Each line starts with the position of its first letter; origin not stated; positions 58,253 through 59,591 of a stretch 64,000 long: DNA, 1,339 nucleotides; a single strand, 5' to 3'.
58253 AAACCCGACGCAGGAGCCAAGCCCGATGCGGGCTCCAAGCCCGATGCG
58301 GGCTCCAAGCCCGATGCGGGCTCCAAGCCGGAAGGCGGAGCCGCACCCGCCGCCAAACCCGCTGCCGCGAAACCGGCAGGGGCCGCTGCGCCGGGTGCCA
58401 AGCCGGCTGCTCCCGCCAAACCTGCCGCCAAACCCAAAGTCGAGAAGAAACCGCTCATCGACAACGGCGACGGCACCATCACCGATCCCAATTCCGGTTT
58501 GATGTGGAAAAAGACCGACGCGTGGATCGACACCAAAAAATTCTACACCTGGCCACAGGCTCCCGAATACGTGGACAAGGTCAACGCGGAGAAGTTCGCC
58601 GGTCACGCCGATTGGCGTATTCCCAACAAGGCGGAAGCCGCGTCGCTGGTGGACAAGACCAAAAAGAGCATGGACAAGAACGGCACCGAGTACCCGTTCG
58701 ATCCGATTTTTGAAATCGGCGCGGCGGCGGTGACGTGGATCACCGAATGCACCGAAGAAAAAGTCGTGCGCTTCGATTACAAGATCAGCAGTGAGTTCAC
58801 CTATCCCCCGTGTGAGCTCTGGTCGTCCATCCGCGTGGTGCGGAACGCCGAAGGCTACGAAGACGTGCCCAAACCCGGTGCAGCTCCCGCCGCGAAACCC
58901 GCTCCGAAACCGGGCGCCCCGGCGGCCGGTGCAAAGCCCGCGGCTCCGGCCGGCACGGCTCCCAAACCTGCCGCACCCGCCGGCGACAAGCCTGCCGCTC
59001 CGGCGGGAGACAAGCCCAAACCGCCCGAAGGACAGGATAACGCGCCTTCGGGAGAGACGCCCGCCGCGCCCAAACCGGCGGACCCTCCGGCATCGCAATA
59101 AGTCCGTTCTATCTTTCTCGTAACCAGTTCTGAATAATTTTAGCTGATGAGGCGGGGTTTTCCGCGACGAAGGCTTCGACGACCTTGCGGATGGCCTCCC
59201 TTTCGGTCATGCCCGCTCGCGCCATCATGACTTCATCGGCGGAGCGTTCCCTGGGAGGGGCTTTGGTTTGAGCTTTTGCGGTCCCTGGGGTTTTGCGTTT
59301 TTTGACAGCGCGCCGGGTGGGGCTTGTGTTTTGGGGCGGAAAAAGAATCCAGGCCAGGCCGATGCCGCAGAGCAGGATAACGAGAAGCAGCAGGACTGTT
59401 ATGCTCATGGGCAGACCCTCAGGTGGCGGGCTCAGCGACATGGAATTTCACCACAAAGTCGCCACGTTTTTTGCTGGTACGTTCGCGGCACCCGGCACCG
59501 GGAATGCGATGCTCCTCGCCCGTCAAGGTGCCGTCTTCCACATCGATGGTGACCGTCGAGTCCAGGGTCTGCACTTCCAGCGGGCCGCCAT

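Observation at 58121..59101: DUF1566 paralogs at both window edges, one with an 18-bp tandem-repeat array prone to length variation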

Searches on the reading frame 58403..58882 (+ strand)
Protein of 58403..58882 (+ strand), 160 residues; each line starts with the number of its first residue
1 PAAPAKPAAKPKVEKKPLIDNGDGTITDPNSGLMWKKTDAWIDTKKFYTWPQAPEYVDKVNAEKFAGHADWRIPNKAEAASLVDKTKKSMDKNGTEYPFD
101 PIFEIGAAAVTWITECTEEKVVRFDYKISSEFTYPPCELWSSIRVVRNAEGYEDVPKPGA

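Call 18: search_solved_structures(query=A2, max_evalue=1, show_alignments=2)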
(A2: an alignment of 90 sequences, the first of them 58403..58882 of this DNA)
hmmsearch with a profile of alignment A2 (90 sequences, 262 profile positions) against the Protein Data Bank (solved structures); distinct sequences matched with E-value up to 1: 6.
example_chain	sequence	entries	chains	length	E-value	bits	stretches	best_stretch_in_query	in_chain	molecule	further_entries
1je5_A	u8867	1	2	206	0.48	13.6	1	22-68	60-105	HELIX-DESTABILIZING PROTEIN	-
6tps_P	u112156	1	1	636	0.66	13.1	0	46-92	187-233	RNA polymerase I-specific transcription initiation factor RRN6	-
5n5y_P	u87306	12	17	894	0.88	12.7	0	46-92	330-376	RNA polymerase I-specific transcription initiation factor RRN6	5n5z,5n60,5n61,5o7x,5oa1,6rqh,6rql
5w65_O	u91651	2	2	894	0.89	12.7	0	46-92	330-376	RNA polymerase I-specific transcription initiation factor RRN6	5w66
5w5y_O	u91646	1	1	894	0.9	12.7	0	46-92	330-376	RNA polymerase I-specific transcription initiation factor RRN6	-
5w64_O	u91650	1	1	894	0.9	12.7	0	46-92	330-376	RNA polymerase I-specific transcription initiation factor RRN6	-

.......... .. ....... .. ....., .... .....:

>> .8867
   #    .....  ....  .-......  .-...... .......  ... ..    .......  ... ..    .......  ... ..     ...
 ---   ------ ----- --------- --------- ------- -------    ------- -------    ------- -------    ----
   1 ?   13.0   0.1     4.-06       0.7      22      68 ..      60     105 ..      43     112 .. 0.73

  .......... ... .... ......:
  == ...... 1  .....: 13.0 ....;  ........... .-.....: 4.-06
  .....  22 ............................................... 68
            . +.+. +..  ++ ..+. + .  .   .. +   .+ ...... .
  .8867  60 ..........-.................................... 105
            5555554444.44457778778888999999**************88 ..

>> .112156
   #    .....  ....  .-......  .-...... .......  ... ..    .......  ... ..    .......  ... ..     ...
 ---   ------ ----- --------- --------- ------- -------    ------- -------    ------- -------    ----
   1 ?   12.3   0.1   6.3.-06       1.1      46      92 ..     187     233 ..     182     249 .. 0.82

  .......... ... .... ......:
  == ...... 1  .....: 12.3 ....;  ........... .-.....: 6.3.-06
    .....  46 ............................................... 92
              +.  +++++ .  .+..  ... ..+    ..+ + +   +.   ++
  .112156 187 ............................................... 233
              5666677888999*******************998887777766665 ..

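Call 20: find_related_loci(query=A2, collection=genome_contigs, flank=3000)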
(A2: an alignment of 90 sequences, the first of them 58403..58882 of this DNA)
Query A2 (160 aa) in genome_contigs; peptide patterns used: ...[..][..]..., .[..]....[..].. (x = any residue, [..] = any of these).
132 stretches matched a pattern; 80 encode a relative of the query (tblastn E <= 1e-3); 80 distinct loci.
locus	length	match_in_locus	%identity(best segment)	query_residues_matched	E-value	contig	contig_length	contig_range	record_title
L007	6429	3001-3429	92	13-155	3e-89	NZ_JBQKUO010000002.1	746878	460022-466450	Nitrospina sp. 32_T5 spades_4, whole genome shotgun sequence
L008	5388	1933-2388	69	1-150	3e-70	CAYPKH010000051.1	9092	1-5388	MAG TPA_asm: uncultured Nitrospina sp. isolate binchicken_co61_41 genome assembly, contig: NODE_1396_length_9092_cov_9.5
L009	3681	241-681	68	13-156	9e-65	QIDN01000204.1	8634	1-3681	MAG: Nitrospirae bacterium isolate SZUA-226 Ga0063294_10005238, whole genome shotgun sequence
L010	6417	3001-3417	68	13-149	3e-64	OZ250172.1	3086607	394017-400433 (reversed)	MAG: Nitrospinaceae bacterium isolate cd866322-5d00-4b03-892d-fccb04dfdca5 genome assembly, chromosome: 1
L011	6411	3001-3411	67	14-150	6e-64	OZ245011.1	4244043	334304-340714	MAG: Nitrospinaceae bacterium isolate 04370925-b84a-440d-9222-898c7f7ce6c7 genome assembly, chromosome: 1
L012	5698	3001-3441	67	4-147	4e-64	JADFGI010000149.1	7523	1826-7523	MAG: Nitrospinota bacterium isolate B2T1L10 B2T1L10_NODE17174, whole genome shotgun sequence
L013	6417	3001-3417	68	13-149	7e-64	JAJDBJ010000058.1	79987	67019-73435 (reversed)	MAG: Nitrospinaceae bacterium isolate OFTM368 OFTM368_57, whole genome shotgun sequence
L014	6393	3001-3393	69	17-147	3e-63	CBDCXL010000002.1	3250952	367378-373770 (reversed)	MAG: Nitrospinales bacterium isolate 4e79c772-6b72-4db0-bd25-b8212fbdc190 genome assembly, contig: contig_2, whole genom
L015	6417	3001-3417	67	13-149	1e-62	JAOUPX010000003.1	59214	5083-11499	MAG: Nitrospinota bacterium isolate 8_1_Oct_SF_Bin69 8_1_Oct_SF_Bin69_scaffold_187_c1, whole genome shotgun sequence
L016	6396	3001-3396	68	17-148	6e-62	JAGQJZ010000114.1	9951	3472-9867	MAG: Nitrospina sp. isolate HKST-UBA01 NODE_115_length_9951_cov_4.198602, whole genome shotgun sequence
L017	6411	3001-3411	67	13-147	2e-61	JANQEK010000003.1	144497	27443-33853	MAG: Nitrospinaceae bacterium isolate PL23a_bin.2 k99_2145996, whole genome shotgun sequence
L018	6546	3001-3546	57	1-160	5e-61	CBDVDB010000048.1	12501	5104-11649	MAG TPA_asm: uncultured Nitrospinaceae bacterium isolate SRR22302374_concoct_133 genome assembly, contig: ERZ26661914.33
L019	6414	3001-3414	66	13-148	3e-61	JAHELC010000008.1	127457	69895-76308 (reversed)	MAG: Nitrospinaceae bacterium isolate Ww603 NODE_96_length_127457_cov_5.257728, whole genome shotgun sequence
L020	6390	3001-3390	68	18-147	2e-60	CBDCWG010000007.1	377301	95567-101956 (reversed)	MAG: Nitrospinales bacterium isolate a2619a5f-0194-4d6d-9150-7445cf304463 genome assembly, contig: contig_7, whole genom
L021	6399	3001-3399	62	15-147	2e-59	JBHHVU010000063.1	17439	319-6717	MAG: Nitrospinaceae bacterium isolate S.4.sp1_bin.35 NODE_1160_length_17439_cov_9.003682, whole genome shotgun sequence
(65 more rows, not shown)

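Call 24: predict_structure(alignment_id=A2)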
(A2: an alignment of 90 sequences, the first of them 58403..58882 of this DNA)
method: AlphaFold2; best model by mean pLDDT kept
length: 160 residues; sequences in the alignment: 90
mean_pLDDT: 86.8   pTM: 0.79
mean pLDDT of the five models: 86.8, 85.1, 84.8, 81.9, 75.9
residues with pLDDT >= 90: 111; 70-90: 26; 50-70: 13; < 50: 10
segments of 3 or more residues with pLDDT < 50: 1-4, 155-160
pLDDT, mean of each block of 10 residues (from residue 1): 49 81 96 96 93 95 97 93 93 94 93 89 91 87 92 49
secondary structure, 60 per line:
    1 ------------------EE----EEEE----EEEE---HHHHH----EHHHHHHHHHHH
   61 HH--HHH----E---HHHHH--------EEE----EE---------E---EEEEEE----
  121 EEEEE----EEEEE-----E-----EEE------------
elements in order: E25-28 E33-36 H40-44 H50-62 H76-80 E89-91 E111-116 E121-125 E130-134 E146-148

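Call 27: fold_search(model_id=the predicted structure, library=pdb)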
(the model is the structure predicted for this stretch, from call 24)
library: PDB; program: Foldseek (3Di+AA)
matches with E <= 10: 284; with E <= 0.001: 0
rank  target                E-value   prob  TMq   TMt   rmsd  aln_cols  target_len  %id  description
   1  8q4e_A                8.5e-03  1.00  0.44  0.52   4.0       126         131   15  Structure of Legionella pneumophila Lcl C-terminal domain (released 2023-12-27)
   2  1u0n_C                1.5e-01  0.41  0.33  0.40  16.6       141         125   11  The ternary von Willebrand Factor A1-glycoprotein Ibalpha-botrocetin complex (released 2005-04-19)
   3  1ijk_C                3.0e-01  0.30  0.33  0.41  16.8       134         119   13  The von Willebrand Factor mutant (I546V) A1 domain-botrocetin Complex (released 2002-07-10)
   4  1iod_B                4.1e-01  0.25  0.37  0.46  15.8       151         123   11  CRYSTAL STRUCTURE OF THE COMPLEX BETWEEN THE COAGULATION FACTOR X BINDING PROTEIN FROM SNAKE VENOM AND THE GLA DOMAIN  (released 2001-06-27)
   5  7qaj_B                4.3e-01  0.30  0.38  0.46   5.9       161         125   12  ZK002 with Anti-angiogenic and Anti-inflamamtory Properties (released 2023-06-14)
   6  2ls8_MODEL_1_A        4.3e-01  0.20  0.31  0.34  13.0       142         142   10  Solution structure of human C-type lectin domain family 4 member D (released 2012-05-09)
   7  7qaj_H                4.9e-01  0.28  0.36  0.45   5.8       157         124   11  ZK002 with Anti-angiogenic and Anti-inflamamtory Properties (released 2023-06-14)
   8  2vrp_B                5.9e-01  0.21  0.36  0.45  10.8       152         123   12  Structure of rhodocytin (released 2008-07-08)
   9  3bx4_B                6.2e-01  0.20  0.36  0.45   9.6       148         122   11  Crystal structure of the snake venom toxin aggretin (released 2008-08-26)
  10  3bx4_C                7.0e-01  0.06  0.21  0.24  16.6       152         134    9  Crystal structure of the snake venom toxin aggretin (released 2008-08-26)
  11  9qf4_BA               7.5e-01  0.16  0.19  0.14  10.3        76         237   14  Structure of P. furiosus 70S ribosome grown at 95 degC (released 2025-11-05)
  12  1egg_A                7.9e-01  0.11  0.30  0.34  18.2       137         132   13  STRUCTURE OF A C-TYPE CARBOHYDRATE-RECOGNITION DOMAIN (CRD-4) FROM THE MACROPHAGE MANNOSE RECEPTOR (released 2000-08-30)
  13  3fd4_B                9.0e-01  0.25  0.41  0.44  15.1       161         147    8  Crystal Structure of Epstein-Barr virus gp42 protein (released 2009-06-23)
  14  3fd4_A                9.5e-01  0.21  0.40  0.44  15.4       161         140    7  Crystal Structure of Epstein-Barr virus gp42 protein (released 2009-06-23)
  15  3gpr_B                9.5e-01  0.12  0.32  0.38  16.4       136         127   11  Crystal structure of rhodocetin (released 2009-12-15)
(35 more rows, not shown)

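Call 81: search_protein_representatives(alignment_id=A7)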
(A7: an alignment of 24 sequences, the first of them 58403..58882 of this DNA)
Query: 24 sequences, 206 profile positions. Proteins with E-value up to 0.001 (for the whole library): 16442; up to 1e-10: 4237; up to 1e-30: 131. The best 150 are listed.
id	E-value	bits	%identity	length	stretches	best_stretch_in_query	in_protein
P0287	1.2e-76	273.7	-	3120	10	4-102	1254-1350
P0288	2.8e-74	266.0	-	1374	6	4-75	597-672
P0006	1.2e-73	263.9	-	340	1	2-192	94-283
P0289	1.2e-70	254.2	-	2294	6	4-76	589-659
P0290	2.1e-70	253.3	-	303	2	4-142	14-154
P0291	2.0e-64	233.8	-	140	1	1-139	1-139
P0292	5.1e-64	232.5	-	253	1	4-204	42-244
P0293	1.0e-62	228.2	-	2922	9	4-75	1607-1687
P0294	3.1e-61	223.4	-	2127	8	4-75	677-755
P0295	3.5e-61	223.2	-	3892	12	7-139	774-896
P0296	3.1e-60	220.1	-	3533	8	6-125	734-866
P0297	1.2e-59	218.2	-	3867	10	4-121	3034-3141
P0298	2.6e-59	217.1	-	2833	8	6-81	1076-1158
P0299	1.9e-54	201.2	-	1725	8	5-90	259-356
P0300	2.8e-53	197.4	-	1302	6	4-71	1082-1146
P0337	1.0e-38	149.9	-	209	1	5-104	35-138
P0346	4.9e-37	144.4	-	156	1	3-138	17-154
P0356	3.0e-35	138.5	-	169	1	1-143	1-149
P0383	7.8e-33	130.6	-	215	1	5-145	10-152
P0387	1.5e-32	129.7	-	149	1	3-139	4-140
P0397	8.4e-32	127.3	-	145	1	1-137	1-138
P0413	7.0e-31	124.3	-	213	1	3-143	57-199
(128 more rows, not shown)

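Call 83: list_cluster_members(proteins=[P0290, P0346, P0356, P0383, P0387, P0397, P0413, P0292, P0337])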
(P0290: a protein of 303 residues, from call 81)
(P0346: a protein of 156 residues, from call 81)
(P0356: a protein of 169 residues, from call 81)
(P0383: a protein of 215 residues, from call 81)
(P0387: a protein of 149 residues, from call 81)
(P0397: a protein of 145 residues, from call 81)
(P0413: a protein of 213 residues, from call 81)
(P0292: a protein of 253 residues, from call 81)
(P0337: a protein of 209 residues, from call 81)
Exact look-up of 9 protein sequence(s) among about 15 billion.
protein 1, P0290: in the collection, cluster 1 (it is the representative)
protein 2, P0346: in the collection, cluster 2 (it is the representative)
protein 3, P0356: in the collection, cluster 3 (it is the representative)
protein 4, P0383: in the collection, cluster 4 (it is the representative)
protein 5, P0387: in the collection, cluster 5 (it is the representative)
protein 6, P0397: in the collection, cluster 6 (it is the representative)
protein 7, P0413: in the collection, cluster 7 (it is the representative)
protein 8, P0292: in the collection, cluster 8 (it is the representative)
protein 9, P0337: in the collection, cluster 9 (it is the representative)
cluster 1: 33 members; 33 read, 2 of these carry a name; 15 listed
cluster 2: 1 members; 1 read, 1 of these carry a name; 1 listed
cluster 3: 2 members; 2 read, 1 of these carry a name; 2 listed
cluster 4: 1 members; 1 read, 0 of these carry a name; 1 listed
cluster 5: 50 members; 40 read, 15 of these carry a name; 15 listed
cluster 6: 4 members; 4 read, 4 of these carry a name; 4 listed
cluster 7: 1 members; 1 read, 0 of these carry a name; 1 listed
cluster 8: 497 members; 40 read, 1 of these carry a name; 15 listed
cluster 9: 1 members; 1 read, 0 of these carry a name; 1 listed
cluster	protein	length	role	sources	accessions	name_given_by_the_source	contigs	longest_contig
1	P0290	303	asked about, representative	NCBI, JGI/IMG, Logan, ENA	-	-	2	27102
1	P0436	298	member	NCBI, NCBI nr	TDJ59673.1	MAG: DUF1566 domain-containing protein [Nitrospina sp.]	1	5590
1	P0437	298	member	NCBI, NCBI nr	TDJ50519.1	MAG: DUF1566 domain-containing protein [Nitrospina sp.]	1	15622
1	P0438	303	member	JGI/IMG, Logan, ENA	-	-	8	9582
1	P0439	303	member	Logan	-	-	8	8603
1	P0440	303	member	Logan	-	-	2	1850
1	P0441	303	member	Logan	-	-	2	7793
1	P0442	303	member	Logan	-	-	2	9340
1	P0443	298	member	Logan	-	-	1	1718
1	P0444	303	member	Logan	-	-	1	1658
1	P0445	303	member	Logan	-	-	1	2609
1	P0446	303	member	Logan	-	-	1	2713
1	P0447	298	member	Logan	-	-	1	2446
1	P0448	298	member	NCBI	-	-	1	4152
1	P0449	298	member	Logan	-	-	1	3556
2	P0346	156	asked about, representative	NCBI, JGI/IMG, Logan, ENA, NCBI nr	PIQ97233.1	MAG: hypothetical protein COV67_05395 [Nitrospinae bacterium ...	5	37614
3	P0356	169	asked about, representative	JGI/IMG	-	hypothetical protein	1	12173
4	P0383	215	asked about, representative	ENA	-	-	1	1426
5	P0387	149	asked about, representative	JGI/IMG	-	hypothetical protein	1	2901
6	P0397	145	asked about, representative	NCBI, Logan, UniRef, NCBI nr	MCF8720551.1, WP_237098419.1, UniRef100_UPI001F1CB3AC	Lcl C-terminal domain-containing protein [Nitrospina gracilis] | Lcl C-terminal domain-containing protein n=1 Tax=Nitrospina gracilis TaxID=35801 ... | DUF1566 domain-containing protein [Nitrospina gracilis]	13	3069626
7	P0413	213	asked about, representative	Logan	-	-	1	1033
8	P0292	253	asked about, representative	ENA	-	-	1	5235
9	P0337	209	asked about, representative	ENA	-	-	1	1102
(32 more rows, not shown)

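Call 84: find_encoding_contigs(protein=P0397, flank=6000, max_places=2)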
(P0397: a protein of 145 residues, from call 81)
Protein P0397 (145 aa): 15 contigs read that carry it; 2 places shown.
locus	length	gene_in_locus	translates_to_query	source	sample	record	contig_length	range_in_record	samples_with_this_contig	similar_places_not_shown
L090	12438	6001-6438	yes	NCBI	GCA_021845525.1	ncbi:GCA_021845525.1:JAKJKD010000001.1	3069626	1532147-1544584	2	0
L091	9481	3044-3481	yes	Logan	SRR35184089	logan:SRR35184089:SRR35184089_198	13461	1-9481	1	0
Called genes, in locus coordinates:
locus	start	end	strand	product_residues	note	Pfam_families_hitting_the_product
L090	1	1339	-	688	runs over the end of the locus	-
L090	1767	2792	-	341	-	PF21016:RlmN_N, PF04055:Radical_SAM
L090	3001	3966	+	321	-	PF00226:DnaJ, PF01556:DnaJ_C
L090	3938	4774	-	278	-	-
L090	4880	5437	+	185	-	PF01725:Ham1p_like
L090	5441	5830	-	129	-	PF08780:NTase_sub_bind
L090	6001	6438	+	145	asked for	PF07603:Lcl_C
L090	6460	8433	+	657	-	PF16177:ACAS_N, PF00501:AMP-binding, PF13193:AMP-binding_C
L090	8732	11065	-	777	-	PF13371:TPR_9 (faint), PF13428:TPR_14 (faint), PF12895:ANAPC3 (weak), PF13424:TPR_12 (weak), PF00515:TPR_1 (weak), PF07719:TPR_2 (weak), PF14559:TPR_19 (weak), PF13424:TPR_12 (weak), +11 more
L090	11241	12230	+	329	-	PF03781:FGE-sulfatase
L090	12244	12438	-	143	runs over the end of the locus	PF01475:FUR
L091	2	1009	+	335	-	?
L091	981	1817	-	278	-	-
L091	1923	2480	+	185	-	PF01725:Ham1p_like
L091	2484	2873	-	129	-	PF08780:NTase_sub_bind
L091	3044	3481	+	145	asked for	PF07603:Lcl_C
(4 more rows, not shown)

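Call 85: find_encoding_contigs(protein=P0290, flank=6000, max_places=2)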
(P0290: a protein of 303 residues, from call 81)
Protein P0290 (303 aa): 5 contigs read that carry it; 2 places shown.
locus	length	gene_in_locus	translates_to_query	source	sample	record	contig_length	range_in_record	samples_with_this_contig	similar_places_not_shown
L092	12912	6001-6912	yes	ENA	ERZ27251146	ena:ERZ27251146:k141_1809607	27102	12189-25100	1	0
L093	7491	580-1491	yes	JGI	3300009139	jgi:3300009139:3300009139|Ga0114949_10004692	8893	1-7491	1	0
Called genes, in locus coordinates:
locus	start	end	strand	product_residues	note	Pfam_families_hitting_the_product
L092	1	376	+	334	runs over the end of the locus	-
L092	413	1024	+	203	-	PF07603:Lcl_C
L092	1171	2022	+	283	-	PF13431:TPR_17 (faint), PF00515:TPR_1 (faint), PF07719:TPR_2 (faint), PF13181:TPR_8 (faint)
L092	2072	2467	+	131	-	-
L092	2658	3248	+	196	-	-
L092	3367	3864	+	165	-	PF07603:Lcl_C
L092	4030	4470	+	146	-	PF07603:Lcl_C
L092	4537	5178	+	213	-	PF07603:Lcl_C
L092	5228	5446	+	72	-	PF00462:Glutaredoxin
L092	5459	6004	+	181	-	PF07603:Lcl_C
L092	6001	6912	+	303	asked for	PF07603:Lcl_C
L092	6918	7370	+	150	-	PF07603:Lcl_C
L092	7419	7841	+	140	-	PF07603:Lcl_C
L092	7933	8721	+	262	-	PF02810:SEC-C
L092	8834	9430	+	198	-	PF00639:Rotamase, PF13145:Rotamase_2, PF13616:Rotamase_3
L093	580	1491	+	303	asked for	PF07603:Lcl_C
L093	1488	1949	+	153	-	PF07603:Lcl_C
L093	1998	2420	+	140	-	PF07603:Lcl_C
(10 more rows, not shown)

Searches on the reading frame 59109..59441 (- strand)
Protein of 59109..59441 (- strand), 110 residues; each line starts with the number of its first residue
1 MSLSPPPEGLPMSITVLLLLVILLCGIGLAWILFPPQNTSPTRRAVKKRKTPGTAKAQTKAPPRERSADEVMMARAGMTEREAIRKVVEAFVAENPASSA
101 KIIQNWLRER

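Call 6: search_protein_families(library=pfam, proteins=[window:59109-59441:-], max_evalue=1)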
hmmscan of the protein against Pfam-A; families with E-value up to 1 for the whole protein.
window:59109-59441:- (110 aa): 1 family
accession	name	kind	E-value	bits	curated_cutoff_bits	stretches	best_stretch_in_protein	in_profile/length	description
PF11770.13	GAPT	-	0.002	18.4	21.1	1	12-42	12-42/156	GRB2-binding adapter (GAPT)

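Call 34: find_encoding_contigs(protein=window:59109-59438:-, flank=3000, max_places=10)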
Protein window:59109-59438:- (109 aa): no gene with exactly this product is on record in the collection.

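Call 38: search_protein_families(library=ncbifam, proteins=[window:59109-59438:-], max_evalue=0.1)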
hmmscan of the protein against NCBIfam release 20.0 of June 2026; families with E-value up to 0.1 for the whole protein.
window:59109-59438:- (109 aa): 1 family
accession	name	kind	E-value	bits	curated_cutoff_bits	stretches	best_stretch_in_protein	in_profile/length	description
NF038403.1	perm_prefix_1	domain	0.042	13.7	30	1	71-90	30-48/59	permease prefix domain 1-containing protein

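Call 61: search_protein_families(library=padloc, proteins=[window:59112-59441:-], max_evalue=0.1)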
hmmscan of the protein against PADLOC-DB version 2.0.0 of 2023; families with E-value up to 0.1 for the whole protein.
window:59112-59441:- (110 aa): 0 families

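Call 62: search_protein_families(library=phrogs, proteins=[window:59112-59441:-], max_evalue=0.1)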
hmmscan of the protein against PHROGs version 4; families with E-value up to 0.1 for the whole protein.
window:59112-59441:- (110 aa): 0 families
